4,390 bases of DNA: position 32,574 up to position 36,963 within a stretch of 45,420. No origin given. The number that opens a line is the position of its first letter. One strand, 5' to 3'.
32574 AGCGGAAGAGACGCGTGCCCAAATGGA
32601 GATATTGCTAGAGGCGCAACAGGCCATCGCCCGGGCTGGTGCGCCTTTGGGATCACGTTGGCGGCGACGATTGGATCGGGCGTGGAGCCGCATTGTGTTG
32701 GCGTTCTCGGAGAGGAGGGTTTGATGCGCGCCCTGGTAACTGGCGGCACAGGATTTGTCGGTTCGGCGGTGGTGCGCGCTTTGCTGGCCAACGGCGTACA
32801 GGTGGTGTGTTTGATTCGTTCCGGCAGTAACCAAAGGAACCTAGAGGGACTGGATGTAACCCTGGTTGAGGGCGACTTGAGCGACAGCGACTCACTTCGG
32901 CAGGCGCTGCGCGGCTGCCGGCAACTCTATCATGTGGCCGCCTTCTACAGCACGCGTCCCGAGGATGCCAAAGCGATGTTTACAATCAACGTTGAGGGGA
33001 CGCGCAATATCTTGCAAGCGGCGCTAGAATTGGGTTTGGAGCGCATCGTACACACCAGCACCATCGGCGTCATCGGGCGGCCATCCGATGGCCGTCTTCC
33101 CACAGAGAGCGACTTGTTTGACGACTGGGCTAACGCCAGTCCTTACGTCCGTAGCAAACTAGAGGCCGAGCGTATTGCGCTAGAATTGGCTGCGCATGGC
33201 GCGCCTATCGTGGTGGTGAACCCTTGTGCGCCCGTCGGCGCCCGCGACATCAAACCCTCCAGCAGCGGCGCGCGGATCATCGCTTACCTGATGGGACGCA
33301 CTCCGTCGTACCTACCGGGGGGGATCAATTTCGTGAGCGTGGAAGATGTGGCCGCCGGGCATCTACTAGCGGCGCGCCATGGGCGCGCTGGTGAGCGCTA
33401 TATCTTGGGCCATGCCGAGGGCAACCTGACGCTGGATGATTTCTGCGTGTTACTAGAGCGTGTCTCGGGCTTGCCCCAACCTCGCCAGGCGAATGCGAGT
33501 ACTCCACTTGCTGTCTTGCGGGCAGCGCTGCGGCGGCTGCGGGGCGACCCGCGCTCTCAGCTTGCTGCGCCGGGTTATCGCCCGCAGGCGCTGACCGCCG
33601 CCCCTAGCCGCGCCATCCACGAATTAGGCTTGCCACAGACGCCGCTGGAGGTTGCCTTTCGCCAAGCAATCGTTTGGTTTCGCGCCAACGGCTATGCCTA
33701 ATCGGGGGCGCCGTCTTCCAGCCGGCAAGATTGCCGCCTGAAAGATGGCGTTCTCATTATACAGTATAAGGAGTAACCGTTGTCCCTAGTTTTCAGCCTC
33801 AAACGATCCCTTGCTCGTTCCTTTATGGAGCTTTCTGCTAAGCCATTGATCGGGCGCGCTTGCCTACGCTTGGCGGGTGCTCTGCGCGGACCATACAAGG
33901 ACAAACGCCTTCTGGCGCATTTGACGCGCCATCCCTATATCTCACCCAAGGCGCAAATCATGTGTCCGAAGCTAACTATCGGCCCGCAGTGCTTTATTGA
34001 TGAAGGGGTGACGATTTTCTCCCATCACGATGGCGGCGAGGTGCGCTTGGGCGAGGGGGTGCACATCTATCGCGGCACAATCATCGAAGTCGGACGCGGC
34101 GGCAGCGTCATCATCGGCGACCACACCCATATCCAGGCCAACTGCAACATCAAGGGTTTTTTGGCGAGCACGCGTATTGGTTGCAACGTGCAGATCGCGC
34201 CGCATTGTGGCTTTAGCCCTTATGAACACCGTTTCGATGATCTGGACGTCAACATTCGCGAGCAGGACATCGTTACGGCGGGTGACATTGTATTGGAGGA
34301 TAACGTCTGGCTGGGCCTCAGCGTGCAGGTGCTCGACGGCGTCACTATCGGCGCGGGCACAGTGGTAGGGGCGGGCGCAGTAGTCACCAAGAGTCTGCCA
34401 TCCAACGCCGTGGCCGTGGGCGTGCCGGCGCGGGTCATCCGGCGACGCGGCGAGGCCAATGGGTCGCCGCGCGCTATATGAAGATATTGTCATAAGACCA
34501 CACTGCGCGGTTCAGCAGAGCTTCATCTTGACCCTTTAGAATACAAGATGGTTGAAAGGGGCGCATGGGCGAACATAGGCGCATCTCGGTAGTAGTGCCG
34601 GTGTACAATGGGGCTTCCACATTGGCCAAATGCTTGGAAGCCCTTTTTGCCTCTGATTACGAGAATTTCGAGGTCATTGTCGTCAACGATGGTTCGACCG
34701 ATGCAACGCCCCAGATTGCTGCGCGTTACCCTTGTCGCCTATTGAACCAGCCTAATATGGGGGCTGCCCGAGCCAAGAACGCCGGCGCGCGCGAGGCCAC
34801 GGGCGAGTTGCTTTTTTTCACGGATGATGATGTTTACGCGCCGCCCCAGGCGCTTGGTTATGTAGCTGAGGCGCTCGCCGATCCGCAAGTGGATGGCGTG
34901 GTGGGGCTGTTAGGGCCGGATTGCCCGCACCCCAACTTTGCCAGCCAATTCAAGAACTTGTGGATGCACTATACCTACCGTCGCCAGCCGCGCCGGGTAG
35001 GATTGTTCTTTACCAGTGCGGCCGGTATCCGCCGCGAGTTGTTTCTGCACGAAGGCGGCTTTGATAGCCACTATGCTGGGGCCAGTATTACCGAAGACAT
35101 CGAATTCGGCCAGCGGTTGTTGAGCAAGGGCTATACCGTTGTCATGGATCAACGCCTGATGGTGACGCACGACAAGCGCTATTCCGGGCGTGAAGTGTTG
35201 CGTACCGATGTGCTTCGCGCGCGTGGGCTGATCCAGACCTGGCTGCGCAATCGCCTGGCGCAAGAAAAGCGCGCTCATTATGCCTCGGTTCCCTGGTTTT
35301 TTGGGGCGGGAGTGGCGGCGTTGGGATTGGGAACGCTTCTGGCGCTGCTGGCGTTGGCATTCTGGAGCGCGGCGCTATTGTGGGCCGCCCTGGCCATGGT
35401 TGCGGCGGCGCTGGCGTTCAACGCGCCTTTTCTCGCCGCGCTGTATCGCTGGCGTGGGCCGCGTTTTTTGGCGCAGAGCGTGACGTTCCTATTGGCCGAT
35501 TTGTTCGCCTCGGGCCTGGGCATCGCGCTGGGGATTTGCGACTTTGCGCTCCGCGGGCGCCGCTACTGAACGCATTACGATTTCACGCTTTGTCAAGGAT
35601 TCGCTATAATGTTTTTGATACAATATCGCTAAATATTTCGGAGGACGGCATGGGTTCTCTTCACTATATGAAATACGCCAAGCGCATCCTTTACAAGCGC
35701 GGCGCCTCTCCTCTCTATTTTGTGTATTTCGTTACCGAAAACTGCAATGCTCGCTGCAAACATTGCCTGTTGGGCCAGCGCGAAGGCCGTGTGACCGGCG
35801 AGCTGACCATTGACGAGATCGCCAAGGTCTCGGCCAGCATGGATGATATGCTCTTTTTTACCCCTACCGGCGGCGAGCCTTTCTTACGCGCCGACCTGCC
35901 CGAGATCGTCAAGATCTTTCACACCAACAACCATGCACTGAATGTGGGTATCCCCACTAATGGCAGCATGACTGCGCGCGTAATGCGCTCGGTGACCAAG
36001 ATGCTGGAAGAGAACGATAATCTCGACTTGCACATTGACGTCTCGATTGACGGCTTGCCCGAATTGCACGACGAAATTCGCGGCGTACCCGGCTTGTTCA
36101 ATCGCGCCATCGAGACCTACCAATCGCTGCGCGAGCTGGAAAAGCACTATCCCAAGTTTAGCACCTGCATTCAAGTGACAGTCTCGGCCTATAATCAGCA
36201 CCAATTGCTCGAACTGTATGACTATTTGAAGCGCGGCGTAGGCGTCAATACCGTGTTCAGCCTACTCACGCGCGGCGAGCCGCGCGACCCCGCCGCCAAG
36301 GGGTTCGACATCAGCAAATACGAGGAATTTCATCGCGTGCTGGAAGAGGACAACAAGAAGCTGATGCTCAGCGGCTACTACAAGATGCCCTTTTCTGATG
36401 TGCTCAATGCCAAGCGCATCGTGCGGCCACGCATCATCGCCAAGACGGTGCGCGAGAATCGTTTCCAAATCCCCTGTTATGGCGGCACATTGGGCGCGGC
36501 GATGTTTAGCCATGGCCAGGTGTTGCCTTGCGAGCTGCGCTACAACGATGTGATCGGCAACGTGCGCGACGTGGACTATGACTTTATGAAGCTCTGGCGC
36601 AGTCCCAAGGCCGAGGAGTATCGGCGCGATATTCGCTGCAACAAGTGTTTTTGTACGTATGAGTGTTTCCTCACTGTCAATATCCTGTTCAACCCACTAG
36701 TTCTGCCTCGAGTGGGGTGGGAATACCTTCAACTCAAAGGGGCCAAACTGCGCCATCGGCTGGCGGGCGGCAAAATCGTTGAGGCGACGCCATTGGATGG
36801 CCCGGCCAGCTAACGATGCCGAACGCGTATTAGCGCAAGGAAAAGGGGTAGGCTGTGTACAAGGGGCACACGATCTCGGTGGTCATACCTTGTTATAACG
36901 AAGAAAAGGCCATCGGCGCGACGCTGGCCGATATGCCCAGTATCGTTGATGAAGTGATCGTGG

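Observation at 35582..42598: Self-contained, compositionally different cassette: promoter, rSAM/SPASM, GT2, GT-C, and a translationally coupled secreted DNRLRE/PT-linker esterase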

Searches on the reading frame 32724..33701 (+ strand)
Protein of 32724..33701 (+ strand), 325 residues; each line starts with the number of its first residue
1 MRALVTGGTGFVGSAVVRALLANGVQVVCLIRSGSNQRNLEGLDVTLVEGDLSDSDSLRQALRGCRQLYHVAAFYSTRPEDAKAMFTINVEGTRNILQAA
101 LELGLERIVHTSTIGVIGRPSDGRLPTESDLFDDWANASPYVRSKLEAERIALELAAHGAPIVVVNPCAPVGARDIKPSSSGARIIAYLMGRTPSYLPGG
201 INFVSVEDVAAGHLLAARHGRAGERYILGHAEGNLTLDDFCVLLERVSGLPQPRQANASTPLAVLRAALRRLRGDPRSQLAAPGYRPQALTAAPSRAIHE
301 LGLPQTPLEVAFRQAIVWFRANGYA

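Call 5: search_protein_families(library=pfam, proteins=[window:32724-33701:+], max_evalue=0.01)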
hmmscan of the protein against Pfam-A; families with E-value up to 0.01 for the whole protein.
window:32724-33701:+ (325 aa): 10 families
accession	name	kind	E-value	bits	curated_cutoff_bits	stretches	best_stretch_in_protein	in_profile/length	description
PF01370.27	Epimerase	-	8.4e-39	133.8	20.9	1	3-229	1-240/240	NAD dependent epimerase/dehydratase family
PF01073.25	3Beta_HSD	-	3.3e-22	79.3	22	1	4-153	1-158/280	3-beta hydroxysteroid dehydrogenase/isomerase family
PF16363.11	GDP_Man_Dehyd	-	9.4e-21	75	27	1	4-155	1-167/332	GDP-mannose 4,6 dehydratase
PF13460.12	NAD_binding_10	-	9.6e-19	68.4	27.2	1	7-151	1-130/184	NAD(P)H-binding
PF07993.18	NAD_binding_4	-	1.8e-18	67.1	20.1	2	56-169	80-206/258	Male sterility protein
PF05368.20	NmrA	-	1.1e-14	55.2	27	1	4-144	6-136/298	NmrA-like family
PF04321.23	RmlD_sub_bind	-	2.6e-10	40.3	27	1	1-154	1-138/287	RmlD substrate binding domain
PF02719.21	Polysacc_synt_2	-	1.2e-08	35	20.2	1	4-113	2-128/293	Polysaccharide biosynthesis protein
PF00106.31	adh_short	-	3.7e-06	27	26.6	1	3-102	3-121/195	short chain dehydrogenase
PF08659.16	KR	-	6e-06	26.7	22.6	1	4-118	4-142/180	KR domain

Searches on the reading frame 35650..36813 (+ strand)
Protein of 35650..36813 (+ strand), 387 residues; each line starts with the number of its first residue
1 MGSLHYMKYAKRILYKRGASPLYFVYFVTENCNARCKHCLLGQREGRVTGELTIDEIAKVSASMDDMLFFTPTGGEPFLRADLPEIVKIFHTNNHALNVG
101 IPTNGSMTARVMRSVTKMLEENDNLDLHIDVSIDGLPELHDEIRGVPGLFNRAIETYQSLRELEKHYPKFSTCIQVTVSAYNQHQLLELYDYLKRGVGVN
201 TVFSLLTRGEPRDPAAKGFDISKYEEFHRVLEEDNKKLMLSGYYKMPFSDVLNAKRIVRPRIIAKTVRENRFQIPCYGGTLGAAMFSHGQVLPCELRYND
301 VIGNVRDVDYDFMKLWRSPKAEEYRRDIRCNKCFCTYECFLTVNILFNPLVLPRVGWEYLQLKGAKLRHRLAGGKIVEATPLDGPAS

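Call 5: search_protein_families(library=pfam, proteins=[window:35650-36813:+], max_evalue=0.01)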
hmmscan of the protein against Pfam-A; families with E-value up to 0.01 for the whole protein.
window:35650-36813:+ (387 aa): 3 families
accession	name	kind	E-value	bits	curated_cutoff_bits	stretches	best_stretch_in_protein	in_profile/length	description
PF04055.27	Radical_SAM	-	4.2e-12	47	29.5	1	27-171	2-144/166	Radical SAM superfamily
PF13186.11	SPASM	-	3.4e-05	24.5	21.5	1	276-333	1-66/67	Iron-sulfur cluster-binding domain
PF13353.11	Fer4_12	-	0.002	18.9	22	1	29-138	12-118/137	4Fe-4S single cluster domain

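Call 20: search_protein_families(library=ncbifam, proteins=[window:35650-36813:+], max_evalue=0.001)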
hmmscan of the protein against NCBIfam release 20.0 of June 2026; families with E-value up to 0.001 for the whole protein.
window:35650-36813:+ (387 aa): 58 families (the best 25 are shown)
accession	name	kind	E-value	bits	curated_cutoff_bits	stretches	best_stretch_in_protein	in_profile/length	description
TIGR04545.1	rSAM_ahbD_hemeb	equivalog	1.8e-21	77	500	1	27-324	5-294/339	heme b synthase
TIGR03961.1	rSAM_PTO1314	hypoth_equivalog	3.3e-21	75.9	306.05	1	28-197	29-185/332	PTO1314 family radical SAM protein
TIGR04053.2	TIGR04053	equivalog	3.7e-20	72.5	395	1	19-235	5-214/366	TIGR04053 family radical SAM/SPASM domain-containing protein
TIGR04055.1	rSAM_NirJ2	equivalog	8.9e-19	68.2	500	1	28-326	6-284/326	putative heme d1 biosynthesis radical SAM protein NirJ2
TIGR04054.1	rSAM_NirJ1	equivalog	1.3e-18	66.8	650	1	18-195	33-199/387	putative heme d1 biosynthesis radical SAM protein NirJ1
TIGR04347.1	pseudo_SAM_Halo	equivalog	3.1e-17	62.9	525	1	24-200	40-205/390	TIGR04347 family pseudo-SAM/SPASM protein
TIGR04051.1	rSAM_NirJ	equivalog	5.2e-16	58.6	515.45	1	26-193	6-163/354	heme d1 biosynthesis radical SAM protein NirJ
TIGR04250.1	SCM_rSAM_ScmE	equivalog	6.2e-16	58.3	400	1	28-198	9-170/358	SynChlorMet cassette radical SAM/SPASM protein ScmE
TIGR03962.1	mycofact_rSAM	equivalog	5.7e-15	55.3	265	1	18-317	7-283/339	mycofactocin radical SAM maturase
TIGR04546.1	rSAM_ahbC_deAc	equivalog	9.3e-15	54.3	650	1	24-194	41-201/390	12,18-didecarboxysiroheme deacetylase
NF050035.1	rSAM_WgK_link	exception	9.9e-15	54.4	650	1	21-163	8-146/367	radical SAM/SPASM peptide maturase WgkB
TIGR04133.1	rSAM_w_lipo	hypoth_equivalog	4.9e-14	52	425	1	23-331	25-319/350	TIGR04133 family radical SAM/SPASM protein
NF045574.1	sacti_mat_StsB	exception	4.9e-14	52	625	1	17-201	90-263/466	StsB family radical SAM/SPASM domain sactipeptide maturase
TIGR03913.1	rad_SAM_trio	equivalog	1.1e-13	50.4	591.75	1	15-162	13-153/477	GDL motif peptide-associated radical SAM/SPASM maturase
TIGR04303.1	GeoRSP_rSAM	equivalog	1.2e-13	51.3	400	1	20-193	3-164/325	GeoRSP system radical SAM/SPASM protein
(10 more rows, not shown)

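Call 52: search_solved_structures(query=window:35650-36810:+, max_evalue=0.01)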
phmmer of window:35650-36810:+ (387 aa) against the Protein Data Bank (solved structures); distinct sequences matched with E-value up to 0.01: 7.
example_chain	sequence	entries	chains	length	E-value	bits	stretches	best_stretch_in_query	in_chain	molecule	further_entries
8wm2_A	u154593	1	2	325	1.4e-05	27.4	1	21-214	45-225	Fe-S radical SAM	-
7vob_C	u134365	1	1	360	0.00017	23.8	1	22-158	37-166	Cytosylglucuronate decarboxylase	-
7voc_C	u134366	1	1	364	0.00017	23.8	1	22-158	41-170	Cytosylglucuronate decarboxylase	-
6efn_A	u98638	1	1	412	0.00017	23.8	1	25-163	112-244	Sporulation killing factor maturation protein SkfB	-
7tol_A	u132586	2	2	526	0.00033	22.8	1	27-111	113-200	glycerol dibiphytanyl glycerol tetraether - macrocyclic archaeol synthase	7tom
2fb2_A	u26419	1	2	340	0.00051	22.3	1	24-110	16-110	Molybdenum cofactor biosynthesis protein A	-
1tv7_A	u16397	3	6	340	0.00077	21.7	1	27-110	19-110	Molybdenum cofactor biosynthesis protein A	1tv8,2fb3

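Call 53: find_homologous_proteins(query=window:35650-36810:+)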
Query window:35650-36810:+ (387 aa): 1933 proteins with E <= 0.001 among 5060 candidates; the best 120 are listed.
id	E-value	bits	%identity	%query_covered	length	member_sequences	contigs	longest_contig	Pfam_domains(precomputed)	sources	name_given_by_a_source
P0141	1.5e-266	901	100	100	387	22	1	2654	PF04055.28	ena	-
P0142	5.2e-236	801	88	99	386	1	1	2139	PF04055.28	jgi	jgi:MoaA/NifB/PqqE/SkfB family radical SAM enzyme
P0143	5.9e-236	801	90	99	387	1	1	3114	PF04055.28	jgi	jgi:MoaA/NifB/PqqE/SkfB family radical SAM enzyme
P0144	1.1e-232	790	89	98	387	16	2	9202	PF04055.28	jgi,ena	-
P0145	7.5e-230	781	87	98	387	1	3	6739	PF04055.28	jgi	jgi:MoaA/NifB/PqqE/SkfB family radical SAM enzyme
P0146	1.1e-228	777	87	99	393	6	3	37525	PF04055.28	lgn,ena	-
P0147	1.6e-227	773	86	99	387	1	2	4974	PF04055.28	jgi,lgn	-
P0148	5.4e-227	771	86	99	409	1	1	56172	PF13186.12,PF04055.28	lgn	-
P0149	1.2e-226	770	85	99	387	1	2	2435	PF04055.28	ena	-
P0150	3.9e-225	765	85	99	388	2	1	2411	PF13186.12,PF04055.28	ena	-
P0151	4.8e-224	761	86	98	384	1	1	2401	PF04055.28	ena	-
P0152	3.3e-223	759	85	99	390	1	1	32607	PF04055.28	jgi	-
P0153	5.6e-223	758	85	99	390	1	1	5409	PF04055.28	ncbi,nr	ncbi:MAG: radical SAM protein [Anaerolineae bacterium]|nr:radical SAM protein [Anaerolineae bacteriu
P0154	1.5e-222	756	85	100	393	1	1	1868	PF04055.28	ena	-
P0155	8.4e-221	751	84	100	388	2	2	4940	PF04055.28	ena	-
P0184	5.9e-180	616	73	97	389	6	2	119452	PF13186.12,PF04055.28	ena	-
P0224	7.9e-171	586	69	98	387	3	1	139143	PF04055.28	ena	-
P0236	1.8e-157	542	62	98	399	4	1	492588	PF13186.12,PF04055.28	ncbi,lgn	-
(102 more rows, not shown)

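Call 54: find_encoding_contigs(protein=P0236, flank=8000, max_places=1)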
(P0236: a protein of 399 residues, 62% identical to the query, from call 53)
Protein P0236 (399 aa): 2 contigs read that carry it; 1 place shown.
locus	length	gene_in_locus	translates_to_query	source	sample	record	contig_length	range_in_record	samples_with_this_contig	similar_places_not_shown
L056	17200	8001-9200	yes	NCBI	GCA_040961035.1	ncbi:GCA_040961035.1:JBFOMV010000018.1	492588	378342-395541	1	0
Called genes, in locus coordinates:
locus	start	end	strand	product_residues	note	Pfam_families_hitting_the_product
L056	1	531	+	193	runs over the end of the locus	PF12079:DUF3558 (weak)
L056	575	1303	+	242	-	-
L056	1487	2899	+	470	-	PF18073:Zn_ribbon_LapB, PF13481:AAA_25, PF06745:ATPase, PF13401:AAA_22 (weak), PF13604:AAA_30 (weak), PF25199:nSTAND_NTPase5 (weak), PF13541:ChlI, PF05362:Lon_C (weak), +3 more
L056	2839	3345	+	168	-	-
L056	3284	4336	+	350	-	PF27675:YCF81_N, PF01850:PIN (weak)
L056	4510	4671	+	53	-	-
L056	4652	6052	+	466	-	PF00133:tRNA-synt_1 (faint), PF01406:tRNA-synt_1e, PF09334:tRNA-synt_1g (weak), PF09190:DALR_2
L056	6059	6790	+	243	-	PF08032:SpoU_sub_bind, PF00588:SpoU_methylase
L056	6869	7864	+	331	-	PF00535:Glycos_transf_2, PF10111:Glyco_tranf_2_2 (weak), PF13506:Glyco_transf_21, PF13641:Glyco_tranf_2_3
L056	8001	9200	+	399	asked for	PF04055:Radical_SAM, PF13186:SPASM (weak)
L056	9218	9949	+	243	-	PF00535:Glycos_transf_2, PF13641:Glyco_tranf_2_3 (weak)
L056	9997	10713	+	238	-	PF00535:Glycos_transf_2, PF13641:Glyco_tranf_2_3 (weak)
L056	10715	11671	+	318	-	PF01073:3Beta_HSD, PF01370:Epimerase, PF02719:Polysacc_synt_2, PF04321:RmlD_sub_bind, PF05368:NmrA (weak), PF13460:NAD_binding_10, PF16363:GDP_Man_Dehyd, PF07993:NAD_binding_4 (weak), +1 more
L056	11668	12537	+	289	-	PF00106:adh_short, PF08659:KR, PF13561:adh_short_C2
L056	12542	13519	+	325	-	PF01408:GFO_IDH_MocA, PF03447:NAD_binding_3 (weak), PF02894:GFO_IDH_MocA_C, PF22725:GFO_IDH_MocA_C3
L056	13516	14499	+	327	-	PF00288:GHMP_kinases_N, PF08544:GHMP_kinases_C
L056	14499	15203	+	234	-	PF00483:NTP_transferase, PF12804:NTP_transf_3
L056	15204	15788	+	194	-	PF13580:SIS_2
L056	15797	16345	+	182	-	PF13344:Hydrolase_6 (weak), PF08645:PNK3P, PF00702:Hydrolase, PF13419:HAD_2, PF13242:Hydrolase_like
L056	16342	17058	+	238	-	PF00923:TAL_FSA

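Call 55: find_encoding_contigs(protein=P0184, flank=8000, max_places=1)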
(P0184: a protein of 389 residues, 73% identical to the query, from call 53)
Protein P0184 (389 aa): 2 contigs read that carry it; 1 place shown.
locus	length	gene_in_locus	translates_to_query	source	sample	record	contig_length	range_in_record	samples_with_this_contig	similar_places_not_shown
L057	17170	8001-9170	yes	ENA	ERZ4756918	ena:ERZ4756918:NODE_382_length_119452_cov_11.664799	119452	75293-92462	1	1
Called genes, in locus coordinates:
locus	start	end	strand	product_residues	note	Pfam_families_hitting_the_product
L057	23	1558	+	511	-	PF13231:PMT_2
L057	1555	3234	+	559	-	PF13231:PMT_2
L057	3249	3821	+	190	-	PF00293:NUDIX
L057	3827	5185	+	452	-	PF04055:Radical_SAM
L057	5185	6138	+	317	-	PF01073:3Beta_HSD, PF01370:Epimerase, PF02719:Polysacc_synt_2 (weak), PF04321:RmlD_sub_bind, PF05368:NmrA, PF13460:NAD_binding_10, PF16363:GDP_Man_Dehyd, PF07993:NAD_binding_4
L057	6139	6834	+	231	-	PF25084:LbH_EIF2B (faint), PF14602:Hexapep_2 (faint), PF00132:Hexapep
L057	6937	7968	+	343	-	PF13506:Glyco_transf_21, PF00535:Glycos_transf_2, PF10111:Glyco_tranf_2_2, PF13641:Glyco_tranf_2_3, PF13632:Glyco_trans_2_3 (faint)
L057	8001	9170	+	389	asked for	PF04055:Radical_SAM, PF13186:SPASM (faint)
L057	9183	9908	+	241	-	PF00535:Glycos_transf_2, PF13641:Glyco_tranf_2_3 (weak)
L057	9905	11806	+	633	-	PF09586:YfhO, PF19830:DUF6311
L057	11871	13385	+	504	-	PF00149:Metallophos, PF12850:Metallophos_2 (weak)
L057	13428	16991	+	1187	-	PF00688:TGFb_propeptide (weak), PF24517:CBM96, PF06848:Disaggr_repeat (weak), PF20434:BD-FAE, PF10503:Esterase_PHB (faint), PF00326:Peptidase_S9, PF24517:CBM96 (weak), PF17210:SdrD_B, +1 more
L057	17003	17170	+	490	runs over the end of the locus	PF02310:B12-binding, PF04909:Amidohydro_2 (faint), PF04055:Radical_SAM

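Call 56: find_encoding_contigs(protein=P0224, flank=8000, max_places=1)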
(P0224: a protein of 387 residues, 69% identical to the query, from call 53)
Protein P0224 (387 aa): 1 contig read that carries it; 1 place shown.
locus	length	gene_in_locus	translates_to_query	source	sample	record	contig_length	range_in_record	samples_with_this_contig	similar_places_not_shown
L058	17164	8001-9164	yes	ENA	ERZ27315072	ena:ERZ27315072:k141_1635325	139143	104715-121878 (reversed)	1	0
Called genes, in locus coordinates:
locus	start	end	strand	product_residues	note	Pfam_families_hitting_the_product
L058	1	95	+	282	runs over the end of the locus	PF01522:Polysacc_deac_1, PF11959:DUF3473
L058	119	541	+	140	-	PF10066:DUF2304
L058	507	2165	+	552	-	PF13231:PMT_2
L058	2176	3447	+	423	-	PF00535:Glycos_transf_2, PF13489:Methyltransf_23, PF13649:Methyltransf_25, PF13847:Methyltransf_31 (weak), PF08241:Methyltransf_11, PF08242:Methyltransf_12 (weak)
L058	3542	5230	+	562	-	PF02366:PMT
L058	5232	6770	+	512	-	PF13231:PMT_2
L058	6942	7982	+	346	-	PF00535:Glycos_transf_2, PF10111:Glyco_tranf_2_2, PF13506:Glyco_transf_21, PF13641:Glyco_tranf_2_3, PF13632:Glyco_trans_2_3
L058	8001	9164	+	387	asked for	PF04055:Radical_SAM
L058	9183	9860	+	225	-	PF00535:Glycos_transf_2, PF13641:Glyco_tranf_2_3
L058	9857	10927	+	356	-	PF04321:RmlD_sub_bind, PF01073:3Beta_HSD, PF01370:Epimerase, PF16363:GDP_Man_Dehyd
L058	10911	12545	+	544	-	PF02366:PMT, PF13231:PMT_2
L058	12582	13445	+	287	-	PF00535:Glycos_transf_2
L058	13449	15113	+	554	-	PF13231:PMT_2 (weak)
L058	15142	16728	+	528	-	PF13231:PMT_2 (weak)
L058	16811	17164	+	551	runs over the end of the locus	PF13231:PMT_2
